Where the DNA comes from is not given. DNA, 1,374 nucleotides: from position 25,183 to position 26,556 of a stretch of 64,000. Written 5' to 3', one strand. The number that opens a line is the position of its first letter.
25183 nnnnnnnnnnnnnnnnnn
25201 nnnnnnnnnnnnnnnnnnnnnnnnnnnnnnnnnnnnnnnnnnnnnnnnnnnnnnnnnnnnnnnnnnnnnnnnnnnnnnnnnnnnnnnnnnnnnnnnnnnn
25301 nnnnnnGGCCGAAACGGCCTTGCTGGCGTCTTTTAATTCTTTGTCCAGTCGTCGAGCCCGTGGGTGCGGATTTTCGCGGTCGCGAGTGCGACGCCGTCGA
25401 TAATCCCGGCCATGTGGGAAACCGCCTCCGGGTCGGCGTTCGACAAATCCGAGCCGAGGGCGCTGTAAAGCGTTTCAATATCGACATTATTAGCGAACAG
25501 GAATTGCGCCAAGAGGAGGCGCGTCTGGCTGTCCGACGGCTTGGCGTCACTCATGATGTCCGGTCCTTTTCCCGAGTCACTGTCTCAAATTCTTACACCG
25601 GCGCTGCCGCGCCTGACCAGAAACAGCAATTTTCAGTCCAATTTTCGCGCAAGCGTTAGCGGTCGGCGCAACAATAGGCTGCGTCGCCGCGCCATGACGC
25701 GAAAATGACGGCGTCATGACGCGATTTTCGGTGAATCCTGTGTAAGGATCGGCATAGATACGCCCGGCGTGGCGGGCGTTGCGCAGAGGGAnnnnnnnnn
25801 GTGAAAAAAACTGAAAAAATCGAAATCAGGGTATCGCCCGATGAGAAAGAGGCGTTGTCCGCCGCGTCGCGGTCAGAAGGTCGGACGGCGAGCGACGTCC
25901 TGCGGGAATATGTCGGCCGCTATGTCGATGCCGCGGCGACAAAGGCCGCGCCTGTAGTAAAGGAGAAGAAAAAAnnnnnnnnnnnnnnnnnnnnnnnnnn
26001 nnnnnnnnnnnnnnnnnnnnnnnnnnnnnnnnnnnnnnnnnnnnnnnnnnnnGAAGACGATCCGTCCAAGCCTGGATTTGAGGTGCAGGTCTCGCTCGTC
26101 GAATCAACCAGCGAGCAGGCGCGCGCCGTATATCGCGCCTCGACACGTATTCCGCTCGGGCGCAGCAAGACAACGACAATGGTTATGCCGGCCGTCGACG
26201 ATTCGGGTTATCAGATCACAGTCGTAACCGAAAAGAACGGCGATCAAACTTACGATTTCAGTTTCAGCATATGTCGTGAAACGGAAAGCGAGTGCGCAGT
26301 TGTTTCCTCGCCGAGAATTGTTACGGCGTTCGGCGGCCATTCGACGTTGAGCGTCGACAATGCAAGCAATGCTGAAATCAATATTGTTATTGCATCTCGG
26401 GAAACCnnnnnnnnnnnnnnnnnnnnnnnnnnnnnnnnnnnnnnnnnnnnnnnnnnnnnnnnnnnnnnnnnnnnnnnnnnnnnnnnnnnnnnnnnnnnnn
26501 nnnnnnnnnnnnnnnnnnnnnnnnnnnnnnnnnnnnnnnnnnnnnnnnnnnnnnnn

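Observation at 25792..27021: Candidate new envelope-sensing module: transmembrane RHH regulator plus exported HExxH protein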

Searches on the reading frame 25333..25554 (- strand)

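Call 3: search_protein_families(library=pfam, proteins=[window:25333-25554:-], max_evalue=1)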
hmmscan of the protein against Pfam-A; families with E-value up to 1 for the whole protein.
window:25333-25554:- (73 aa): 1 family
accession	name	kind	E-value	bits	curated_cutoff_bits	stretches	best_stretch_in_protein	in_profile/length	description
PF10826.14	DUF2551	-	0.2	12.3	23.4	1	12-53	14-54/83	Protein of unknown function (DUF2551)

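Call 4: search_protein_families(library=ncbifam, proteins=[window:25333-25554:-], max_evalue=1)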
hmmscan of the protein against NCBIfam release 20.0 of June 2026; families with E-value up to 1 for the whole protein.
window:25333-25554:- (73 aa): 0 families

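Call 72: search_protein_families(library=padloc, proteins=[window:25333-25551:-], max_evalue=0.1)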
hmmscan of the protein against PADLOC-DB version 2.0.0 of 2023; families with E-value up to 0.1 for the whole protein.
window:25333-25551:- (72 aa): 0 families

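Call 73: search_protein_families(library=phrogs, proteins=[window:25333-25551:-], max_evalue=0.1)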
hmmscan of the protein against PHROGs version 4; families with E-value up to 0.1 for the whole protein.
window:25333-25551:- (72 aa): 0 families

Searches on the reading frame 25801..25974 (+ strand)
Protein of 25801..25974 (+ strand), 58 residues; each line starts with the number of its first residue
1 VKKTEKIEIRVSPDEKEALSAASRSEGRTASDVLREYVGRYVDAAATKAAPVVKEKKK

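Call 54: search_solved_structures(query=A5, max_evalue=10, show_alignments=3)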
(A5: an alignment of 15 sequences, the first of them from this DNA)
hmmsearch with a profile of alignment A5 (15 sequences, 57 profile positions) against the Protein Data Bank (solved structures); distinct sequences matched with E-value up to 10: 12.
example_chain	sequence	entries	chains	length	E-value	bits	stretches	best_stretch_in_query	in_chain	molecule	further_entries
2k9i_A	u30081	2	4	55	0.0013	22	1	16-47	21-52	Uncharacterized protein ORF56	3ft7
6iya_A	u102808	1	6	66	0.048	17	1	9-49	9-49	Transcriptional regulator CopG family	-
6a6x_C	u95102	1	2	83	0.068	16.5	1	9-40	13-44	Antitoxin MazE7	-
4hv0_A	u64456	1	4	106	0.082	16.2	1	17-48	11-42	AvtR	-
2ba3_A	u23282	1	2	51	0.085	16.2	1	9-37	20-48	NikA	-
5x3t_A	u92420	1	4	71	0.09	16.1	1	14-45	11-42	Antitoxin VapB26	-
7etr_A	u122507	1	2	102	0.13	15.6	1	9-49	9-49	Transcriptional regulator CopG family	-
7bqq_A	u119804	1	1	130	0.14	15.5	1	14-47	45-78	Gogy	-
2mdv_A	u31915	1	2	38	0.16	15.3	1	12-41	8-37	Designed protein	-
8i9r_CQ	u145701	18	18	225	0.21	15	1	10-42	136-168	Ribosome biogenesis protein RLP24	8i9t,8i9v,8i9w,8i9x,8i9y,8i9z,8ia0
3vea_B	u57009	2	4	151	0.42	14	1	17-40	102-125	Macrodomain Ter protein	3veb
8apn_Ub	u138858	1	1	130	1.5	12.2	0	1-20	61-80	mL105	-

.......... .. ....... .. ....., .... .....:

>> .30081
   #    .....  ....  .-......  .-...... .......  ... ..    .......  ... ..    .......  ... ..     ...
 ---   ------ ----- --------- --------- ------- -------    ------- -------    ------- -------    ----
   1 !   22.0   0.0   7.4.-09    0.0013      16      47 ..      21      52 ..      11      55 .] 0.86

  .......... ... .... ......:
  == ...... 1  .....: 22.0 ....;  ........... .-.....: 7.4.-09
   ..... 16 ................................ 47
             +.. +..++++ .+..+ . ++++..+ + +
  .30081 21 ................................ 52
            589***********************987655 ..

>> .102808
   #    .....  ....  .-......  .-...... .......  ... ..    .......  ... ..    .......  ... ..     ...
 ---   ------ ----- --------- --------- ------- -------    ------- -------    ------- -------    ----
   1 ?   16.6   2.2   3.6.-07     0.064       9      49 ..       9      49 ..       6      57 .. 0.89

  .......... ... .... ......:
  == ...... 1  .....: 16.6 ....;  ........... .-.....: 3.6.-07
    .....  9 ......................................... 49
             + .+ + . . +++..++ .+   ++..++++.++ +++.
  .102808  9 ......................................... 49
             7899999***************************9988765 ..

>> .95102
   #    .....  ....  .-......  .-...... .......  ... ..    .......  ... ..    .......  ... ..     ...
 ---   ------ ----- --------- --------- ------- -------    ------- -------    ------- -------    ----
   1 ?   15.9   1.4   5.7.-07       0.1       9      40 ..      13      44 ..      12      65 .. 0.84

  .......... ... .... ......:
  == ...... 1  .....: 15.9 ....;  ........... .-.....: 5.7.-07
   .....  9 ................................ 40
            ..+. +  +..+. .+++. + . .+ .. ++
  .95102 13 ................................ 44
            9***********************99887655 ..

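Call 55: search_protein_families(library=pfam, alignment_id=A5, max_evalue=0.1)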
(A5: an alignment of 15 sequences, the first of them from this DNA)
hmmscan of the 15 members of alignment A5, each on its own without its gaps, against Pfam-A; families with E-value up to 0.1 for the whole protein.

A. member 1, seq(58 aa): 4 families
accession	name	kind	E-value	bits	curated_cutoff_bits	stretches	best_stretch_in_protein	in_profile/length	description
PF21983.2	NikA-like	-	1.1e-05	25.9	27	1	2-36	2-36/72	Mobilization protein NikA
PF08681.18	TacA1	-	0.00017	22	21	1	6-49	1-37/80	Antitoxin TacA 1-like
PF01402.27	RHH_1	-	0.00029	21.1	20.5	1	7-43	2-38/39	Ribbon-helix-helix protein, copG family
PF19807.5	DUF6290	-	0.055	14.1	27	1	7-38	4-35/72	Family of unknown function (DUF6290)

B. families by the number of members that match (of 15 scanned): 20 families
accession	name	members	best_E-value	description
PF21983.2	NikA-like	15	6.4e-09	Mobilization protein NikA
PF01402.27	RHH_1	15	2.8e-08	Ribbon-helix-helix protein, copG family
PF19807.5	DUF6290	15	1.3e-05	Family of unknown function (DUF6290)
PF08681.18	TacA1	9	5.9e-05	Antitoxin TacA 1-like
PF07878.17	RHH_5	7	1.8e-07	CopG-like RHH_1 or ribbon-helix-helix domain, RHH_5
PF04221.18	RelB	7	0.0003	RelB antitoxin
PF16777.11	RHH_7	4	0.0072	Transcriptional regulator, RHH-like, CopG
PF07704.17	PSK_trans_fac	3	0.025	Rv0623-like transcription factor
PF03869.20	Arc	2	0.0025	Arc-like DNA binding domain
PF19839.5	RHH_9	1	0.0031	Ribbon-helix-helix protein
PF02697.20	VAPB_antitox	1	0.0085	Putative antitoxin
PF14760.11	Rnk_N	1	0.024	Rnk N-terminus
PF13467.12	RHH_4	1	0.025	Ribbon-helix-helix domain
PF05534.18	HicB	1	0.027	HicB family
PF10723.15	RepB-RCR_reg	1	0.029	Replication regulatory protein RepB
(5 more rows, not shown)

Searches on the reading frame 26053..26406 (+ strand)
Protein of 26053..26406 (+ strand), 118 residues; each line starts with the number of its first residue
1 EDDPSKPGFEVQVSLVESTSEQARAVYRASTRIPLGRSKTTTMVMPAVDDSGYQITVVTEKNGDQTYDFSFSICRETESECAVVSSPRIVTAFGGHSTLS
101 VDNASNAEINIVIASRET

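Call 77: search_protein_representatives(alignment_id=A7)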
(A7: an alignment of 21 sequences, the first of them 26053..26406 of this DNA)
Query: 21 sequences, 119 profile positions. Proteins with E-value up to 0.001 (for the whole library): 62; up to 1e-10: 28; up to 1e-30: 0. The best 62 are listed.
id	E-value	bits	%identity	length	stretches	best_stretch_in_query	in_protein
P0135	2.4e-28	114.5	-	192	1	2-115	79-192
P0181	5.7e-28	113.4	-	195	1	1-117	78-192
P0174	1.5e-26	108.7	-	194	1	2-114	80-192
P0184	2.4e-24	101.6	-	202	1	4-118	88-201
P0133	3.8e-24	101.0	-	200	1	3-116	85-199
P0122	2.9e-23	98.2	-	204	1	2-112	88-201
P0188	9.0e-21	90.1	-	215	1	2-117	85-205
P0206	2.0e-19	85.8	-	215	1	2-115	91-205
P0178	7.8e-19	83.9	-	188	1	1-116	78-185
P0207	5.6e-18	81.1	-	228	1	5-116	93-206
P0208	9.3e-18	80.4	-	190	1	1-115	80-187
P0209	1.7e-17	79.5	-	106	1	23-114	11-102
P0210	2.0e-17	79.3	-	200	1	3-115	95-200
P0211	1.5e-16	76.5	-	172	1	2-115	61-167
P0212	7.3e-16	74.3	-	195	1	14-114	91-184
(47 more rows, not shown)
